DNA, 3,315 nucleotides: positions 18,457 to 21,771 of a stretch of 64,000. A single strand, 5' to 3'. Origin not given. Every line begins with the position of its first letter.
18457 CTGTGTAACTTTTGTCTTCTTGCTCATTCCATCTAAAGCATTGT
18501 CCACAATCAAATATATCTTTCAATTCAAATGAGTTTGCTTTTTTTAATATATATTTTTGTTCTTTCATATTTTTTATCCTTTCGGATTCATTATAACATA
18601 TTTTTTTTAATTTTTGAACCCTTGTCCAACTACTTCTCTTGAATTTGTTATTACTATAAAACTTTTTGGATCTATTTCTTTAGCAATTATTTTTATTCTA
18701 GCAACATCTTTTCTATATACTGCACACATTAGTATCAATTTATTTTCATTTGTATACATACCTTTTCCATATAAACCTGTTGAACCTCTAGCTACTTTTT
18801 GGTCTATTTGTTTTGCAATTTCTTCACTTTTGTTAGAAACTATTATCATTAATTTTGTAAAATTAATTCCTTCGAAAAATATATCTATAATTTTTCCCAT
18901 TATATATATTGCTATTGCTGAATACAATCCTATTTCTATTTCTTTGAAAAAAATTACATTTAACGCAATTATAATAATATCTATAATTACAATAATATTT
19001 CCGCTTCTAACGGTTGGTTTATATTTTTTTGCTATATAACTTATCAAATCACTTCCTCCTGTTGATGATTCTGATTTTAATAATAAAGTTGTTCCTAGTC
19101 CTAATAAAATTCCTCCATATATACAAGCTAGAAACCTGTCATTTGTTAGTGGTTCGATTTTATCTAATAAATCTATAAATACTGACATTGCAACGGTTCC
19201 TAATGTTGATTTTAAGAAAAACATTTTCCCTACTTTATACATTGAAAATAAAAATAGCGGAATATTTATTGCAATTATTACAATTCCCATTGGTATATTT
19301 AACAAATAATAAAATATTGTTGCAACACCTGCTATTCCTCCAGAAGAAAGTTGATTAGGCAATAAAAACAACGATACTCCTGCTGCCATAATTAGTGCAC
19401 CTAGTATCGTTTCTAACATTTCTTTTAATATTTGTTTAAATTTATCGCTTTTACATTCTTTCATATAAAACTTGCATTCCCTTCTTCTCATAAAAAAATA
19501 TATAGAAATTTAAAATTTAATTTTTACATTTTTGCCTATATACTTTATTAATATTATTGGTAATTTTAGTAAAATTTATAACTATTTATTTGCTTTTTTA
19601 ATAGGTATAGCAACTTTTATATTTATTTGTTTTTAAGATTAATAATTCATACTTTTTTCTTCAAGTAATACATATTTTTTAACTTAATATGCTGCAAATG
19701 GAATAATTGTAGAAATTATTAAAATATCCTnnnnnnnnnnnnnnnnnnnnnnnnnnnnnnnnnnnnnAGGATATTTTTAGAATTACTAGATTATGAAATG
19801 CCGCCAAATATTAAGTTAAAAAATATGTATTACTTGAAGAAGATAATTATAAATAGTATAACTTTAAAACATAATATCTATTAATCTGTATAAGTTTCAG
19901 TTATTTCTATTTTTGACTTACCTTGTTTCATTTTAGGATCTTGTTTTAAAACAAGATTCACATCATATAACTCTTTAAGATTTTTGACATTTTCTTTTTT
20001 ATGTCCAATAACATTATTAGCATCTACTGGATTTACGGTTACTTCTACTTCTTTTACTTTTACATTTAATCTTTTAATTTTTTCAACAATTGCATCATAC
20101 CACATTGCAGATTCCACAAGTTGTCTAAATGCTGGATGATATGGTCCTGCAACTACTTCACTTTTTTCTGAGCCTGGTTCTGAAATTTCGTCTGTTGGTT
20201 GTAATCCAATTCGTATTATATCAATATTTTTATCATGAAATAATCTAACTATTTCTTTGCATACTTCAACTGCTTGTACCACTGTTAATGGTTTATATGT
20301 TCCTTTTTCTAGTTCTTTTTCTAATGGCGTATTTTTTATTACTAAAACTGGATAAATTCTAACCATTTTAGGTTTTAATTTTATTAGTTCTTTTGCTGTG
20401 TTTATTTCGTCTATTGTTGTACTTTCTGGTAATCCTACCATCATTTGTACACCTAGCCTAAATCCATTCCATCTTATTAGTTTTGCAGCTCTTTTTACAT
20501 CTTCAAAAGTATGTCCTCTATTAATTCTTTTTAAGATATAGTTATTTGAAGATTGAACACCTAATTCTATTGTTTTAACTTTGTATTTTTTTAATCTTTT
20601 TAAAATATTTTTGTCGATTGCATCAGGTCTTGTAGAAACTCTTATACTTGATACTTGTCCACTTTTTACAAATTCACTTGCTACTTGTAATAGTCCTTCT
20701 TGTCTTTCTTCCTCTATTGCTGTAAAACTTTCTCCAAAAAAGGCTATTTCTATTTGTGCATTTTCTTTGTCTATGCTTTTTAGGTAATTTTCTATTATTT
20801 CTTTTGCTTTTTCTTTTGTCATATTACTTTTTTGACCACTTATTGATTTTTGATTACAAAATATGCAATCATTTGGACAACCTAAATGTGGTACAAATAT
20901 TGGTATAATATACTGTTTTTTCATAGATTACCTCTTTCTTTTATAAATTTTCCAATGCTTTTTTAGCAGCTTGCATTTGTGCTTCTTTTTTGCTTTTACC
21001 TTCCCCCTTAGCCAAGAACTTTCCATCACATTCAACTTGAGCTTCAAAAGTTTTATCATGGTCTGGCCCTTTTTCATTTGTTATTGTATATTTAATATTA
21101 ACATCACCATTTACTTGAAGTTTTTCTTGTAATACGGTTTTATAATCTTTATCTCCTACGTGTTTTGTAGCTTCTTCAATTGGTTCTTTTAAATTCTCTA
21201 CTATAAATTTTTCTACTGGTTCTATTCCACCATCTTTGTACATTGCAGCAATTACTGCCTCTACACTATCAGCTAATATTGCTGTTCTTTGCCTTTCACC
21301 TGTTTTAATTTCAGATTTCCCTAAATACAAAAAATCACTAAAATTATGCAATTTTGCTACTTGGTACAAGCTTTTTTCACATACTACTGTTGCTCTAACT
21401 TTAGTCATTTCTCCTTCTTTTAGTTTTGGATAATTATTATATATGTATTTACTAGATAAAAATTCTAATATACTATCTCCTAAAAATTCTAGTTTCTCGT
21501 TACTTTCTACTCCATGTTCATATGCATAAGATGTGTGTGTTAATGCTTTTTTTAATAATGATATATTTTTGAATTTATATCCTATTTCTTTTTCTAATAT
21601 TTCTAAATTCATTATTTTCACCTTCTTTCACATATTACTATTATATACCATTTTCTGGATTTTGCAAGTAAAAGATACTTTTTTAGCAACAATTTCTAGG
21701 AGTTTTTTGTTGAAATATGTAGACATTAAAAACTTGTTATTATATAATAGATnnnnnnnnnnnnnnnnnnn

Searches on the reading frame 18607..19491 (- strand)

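Call 17: search_protein_families(library=pfam, proteins=[window:18607-19491:-], max_evalue=0.00001)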
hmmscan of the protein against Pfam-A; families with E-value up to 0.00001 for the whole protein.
window:18607-19491:- (294 aa): 2 families
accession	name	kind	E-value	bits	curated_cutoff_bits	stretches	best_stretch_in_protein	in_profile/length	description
PF02588.21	YitT_membrane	-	9e-61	205.3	24.3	1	28-229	5-204/205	Uncharacterised 5xTM membrane BCR, YitT family COG1284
PF10035.14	DUF2179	-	2.2e-18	66.2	22.8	1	235-289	1-55/55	Uncharacterized protein conserved in bacteria (DUF2179)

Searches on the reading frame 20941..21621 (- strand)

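Call 17: search_protein_families(library=pfam, proteins=[window:20941-21621:-], max_evalue=0.00001)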
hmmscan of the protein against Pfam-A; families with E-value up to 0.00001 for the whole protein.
window:20941-21621:- (226 aa): 3 families
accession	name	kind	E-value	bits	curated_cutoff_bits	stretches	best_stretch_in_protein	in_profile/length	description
PF14622.11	Ribonucleas_3_3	-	7.3e-37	126.8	35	1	20-145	2-125/128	Ribonuclease-III-like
PF00636.31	Ribonuclease_3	-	2.8e-22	79.8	27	1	42-132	1-102/102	Ribonuclease III domain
PF00035.32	dsrm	-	2.1e-18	67.1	23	1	160-226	1-66/66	Double-stranded RNA binding motif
